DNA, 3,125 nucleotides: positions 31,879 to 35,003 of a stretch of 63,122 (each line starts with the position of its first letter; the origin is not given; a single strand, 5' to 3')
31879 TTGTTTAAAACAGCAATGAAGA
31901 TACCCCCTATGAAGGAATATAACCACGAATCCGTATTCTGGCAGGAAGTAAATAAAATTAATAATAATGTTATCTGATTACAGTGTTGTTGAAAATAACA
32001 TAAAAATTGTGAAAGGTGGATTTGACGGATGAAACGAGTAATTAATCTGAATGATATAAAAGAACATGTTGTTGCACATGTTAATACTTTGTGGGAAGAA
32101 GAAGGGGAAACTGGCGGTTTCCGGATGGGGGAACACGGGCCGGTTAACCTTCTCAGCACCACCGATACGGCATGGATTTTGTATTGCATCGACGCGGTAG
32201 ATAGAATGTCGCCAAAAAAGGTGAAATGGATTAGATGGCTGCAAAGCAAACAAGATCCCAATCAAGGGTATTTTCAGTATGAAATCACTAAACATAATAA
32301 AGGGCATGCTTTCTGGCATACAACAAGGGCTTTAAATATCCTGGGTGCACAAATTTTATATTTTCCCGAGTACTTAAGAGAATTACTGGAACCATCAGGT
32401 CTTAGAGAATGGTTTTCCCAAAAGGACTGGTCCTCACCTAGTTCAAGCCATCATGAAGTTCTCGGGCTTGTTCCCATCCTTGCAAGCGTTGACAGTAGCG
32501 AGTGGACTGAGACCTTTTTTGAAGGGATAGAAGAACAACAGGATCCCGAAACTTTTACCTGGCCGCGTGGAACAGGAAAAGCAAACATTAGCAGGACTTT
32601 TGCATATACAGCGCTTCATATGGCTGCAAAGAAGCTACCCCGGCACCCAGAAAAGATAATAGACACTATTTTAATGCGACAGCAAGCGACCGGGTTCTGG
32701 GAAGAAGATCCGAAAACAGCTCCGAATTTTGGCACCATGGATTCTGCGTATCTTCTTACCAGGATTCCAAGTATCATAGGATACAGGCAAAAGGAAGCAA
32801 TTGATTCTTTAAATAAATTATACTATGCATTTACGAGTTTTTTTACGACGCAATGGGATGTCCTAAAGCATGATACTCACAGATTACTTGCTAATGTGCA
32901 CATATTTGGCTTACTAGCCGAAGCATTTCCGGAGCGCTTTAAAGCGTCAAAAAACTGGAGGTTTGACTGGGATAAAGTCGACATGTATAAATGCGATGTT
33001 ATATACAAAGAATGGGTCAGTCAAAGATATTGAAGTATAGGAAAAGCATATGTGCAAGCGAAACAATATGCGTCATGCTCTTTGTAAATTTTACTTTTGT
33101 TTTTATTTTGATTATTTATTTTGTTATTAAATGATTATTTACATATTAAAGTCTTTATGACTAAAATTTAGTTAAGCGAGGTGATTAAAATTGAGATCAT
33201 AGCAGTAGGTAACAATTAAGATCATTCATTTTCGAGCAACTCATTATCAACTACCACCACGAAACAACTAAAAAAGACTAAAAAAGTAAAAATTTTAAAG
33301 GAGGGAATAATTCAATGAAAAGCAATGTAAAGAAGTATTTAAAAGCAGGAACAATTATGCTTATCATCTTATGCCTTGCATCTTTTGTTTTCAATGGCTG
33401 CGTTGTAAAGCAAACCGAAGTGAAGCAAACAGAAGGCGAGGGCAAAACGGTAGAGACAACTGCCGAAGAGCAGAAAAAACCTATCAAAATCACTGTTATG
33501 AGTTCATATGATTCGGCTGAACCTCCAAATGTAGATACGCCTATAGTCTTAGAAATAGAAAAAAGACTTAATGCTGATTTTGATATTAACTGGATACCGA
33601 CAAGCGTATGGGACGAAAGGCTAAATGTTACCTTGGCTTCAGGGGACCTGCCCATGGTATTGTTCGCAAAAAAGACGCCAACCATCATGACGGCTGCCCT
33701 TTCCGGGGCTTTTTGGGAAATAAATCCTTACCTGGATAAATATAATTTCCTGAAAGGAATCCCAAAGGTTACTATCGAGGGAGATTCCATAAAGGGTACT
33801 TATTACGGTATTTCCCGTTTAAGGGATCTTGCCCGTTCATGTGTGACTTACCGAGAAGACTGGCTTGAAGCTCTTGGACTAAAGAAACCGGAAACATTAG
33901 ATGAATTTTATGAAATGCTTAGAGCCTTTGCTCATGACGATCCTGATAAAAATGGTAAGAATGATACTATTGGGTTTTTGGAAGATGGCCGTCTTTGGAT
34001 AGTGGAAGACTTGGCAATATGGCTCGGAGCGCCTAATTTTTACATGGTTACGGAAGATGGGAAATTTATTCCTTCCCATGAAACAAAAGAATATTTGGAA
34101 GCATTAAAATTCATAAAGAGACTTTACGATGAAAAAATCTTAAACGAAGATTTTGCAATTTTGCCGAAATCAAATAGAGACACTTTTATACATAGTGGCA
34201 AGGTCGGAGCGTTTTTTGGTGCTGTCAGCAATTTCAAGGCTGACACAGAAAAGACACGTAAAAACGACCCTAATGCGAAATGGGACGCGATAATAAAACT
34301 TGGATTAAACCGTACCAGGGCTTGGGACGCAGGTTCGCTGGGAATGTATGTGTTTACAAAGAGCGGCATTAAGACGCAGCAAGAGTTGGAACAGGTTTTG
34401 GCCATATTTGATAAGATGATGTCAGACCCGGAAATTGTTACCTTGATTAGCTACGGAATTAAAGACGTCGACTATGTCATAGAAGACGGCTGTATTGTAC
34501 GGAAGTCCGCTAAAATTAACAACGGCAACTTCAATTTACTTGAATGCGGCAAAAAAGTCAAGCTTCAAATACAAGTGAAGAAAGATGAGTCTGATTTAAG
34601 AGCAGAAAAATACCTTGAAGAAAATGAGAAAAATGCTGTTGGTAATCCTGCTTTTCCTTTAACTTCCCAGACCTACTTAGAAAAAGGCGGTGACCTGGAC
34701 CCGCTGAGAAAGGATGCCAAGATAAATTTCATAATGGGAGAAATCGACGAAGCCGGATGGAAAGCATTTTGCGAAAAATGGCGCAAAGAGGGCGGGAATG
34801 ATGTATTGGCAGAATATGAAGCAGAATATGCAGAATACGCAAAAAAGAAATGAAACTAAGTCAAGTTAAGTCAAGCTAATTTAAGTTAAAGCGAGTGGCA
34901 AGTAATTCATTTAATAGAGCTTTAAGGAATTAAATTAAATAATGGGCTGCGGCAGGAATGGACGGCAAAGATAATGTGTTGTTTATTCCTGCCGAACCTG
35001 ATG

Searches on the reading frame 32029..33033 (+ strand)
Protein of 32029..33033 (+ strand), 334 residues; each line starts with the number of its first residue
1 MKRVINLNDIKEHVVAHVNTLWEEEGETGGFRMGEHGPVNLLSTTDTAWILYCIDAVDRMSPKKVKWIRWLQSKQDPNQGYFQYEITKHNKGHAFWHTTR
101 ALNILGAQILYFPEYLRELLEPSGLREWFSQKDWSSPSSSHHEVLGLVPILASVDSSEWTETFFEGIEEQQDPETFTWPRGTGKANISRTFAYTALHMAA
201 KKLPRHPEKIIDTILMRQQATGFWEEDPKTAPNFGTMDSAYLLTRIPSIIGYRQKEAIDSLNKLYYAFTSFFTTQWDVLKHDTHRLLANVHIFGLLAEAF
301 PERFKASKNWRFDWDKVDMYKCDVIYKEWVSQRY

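Call 10: search_protein_families(library=pfam, proteins=[window:32029-33033:+], max_evalue=0.001)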
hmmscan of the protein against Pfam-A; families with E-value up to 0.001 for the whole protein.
window:32029-33033:+ (334 aa): 1 family
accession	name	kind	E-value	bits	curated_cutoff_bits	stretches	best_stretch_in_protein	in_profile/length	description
PF00432.27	Prenyltrans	-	0.00038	20.4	26.5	0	11-84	52-121/304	Prenyltransferase alpha-alpha toroid domain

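Call 30: search_protein_families(library=ncbifam, proteins=[window:32029-33033:+], max_evalue=0.001)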
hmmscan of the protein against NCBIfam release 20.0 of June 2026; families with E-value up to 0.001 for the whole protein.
window:32029-33033:+ (334 aa): 1 family
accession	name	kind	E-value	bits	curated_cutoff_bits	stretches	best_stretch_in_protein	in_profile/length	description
TIGR01507.1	hopene_cyclase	equivalog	0.0008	17.9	431.1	0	19-93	480-553/640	squalene--hopene cyclase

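Call 75: search_solved_structures(query=window:32029-33033:+, max_evalue=1)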
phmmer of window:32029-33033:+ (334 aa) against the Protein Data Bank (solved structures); distinct sequences matched with E-value up to 1: 0.

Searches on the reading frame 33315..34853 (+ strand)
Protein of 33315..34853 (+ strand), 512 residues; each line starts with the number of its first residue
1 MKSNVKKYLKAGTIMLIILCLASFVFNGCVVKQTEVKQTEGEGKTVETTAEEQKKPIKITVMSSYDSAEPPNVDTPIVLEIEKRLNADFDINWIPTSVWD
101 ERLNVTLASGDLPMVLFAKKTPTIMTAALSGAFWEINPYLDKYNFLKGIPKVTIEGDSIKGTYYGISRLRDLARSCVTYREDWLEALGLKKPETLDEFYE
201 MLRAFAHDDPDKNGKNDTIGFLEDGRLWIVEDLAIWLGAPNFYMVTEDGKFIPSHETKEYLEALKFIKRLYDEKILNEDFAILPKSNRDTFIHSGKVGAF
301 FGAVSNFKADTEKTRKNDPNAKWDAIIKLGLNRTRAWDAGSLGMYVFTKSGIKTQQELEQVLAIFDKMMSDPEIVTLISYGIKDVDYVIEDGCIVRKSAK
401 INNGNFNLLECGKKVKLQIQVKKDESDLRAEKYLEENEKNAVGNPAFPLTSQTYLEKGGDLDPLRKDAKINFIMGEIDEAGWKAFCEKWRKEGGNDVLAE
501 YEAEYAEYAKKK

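Call 10: search_protein_families(library=pfam, proteins=[window:33315-34853:+], max_evalue=0.001)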
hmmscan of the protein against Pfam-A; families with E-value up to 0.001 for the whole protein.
window:33315-34853:+ (512 aa): 1 family
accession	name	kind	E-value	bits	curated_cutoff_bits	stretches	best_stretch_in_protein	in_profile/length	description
PF01547.30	SBP_bac_1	-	2e-08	35.1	26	1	88-350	25-287/307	Bacterial extracellular solute-binding protein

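Call 30: search_protein_families(library=ncbifam, proteins=[window:33315-34853:+], max_evalue=0.001)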
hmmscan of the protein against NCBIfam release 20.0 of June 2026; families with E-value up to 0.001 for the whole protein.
window:33315-34853:+ (512 aa): 0 families
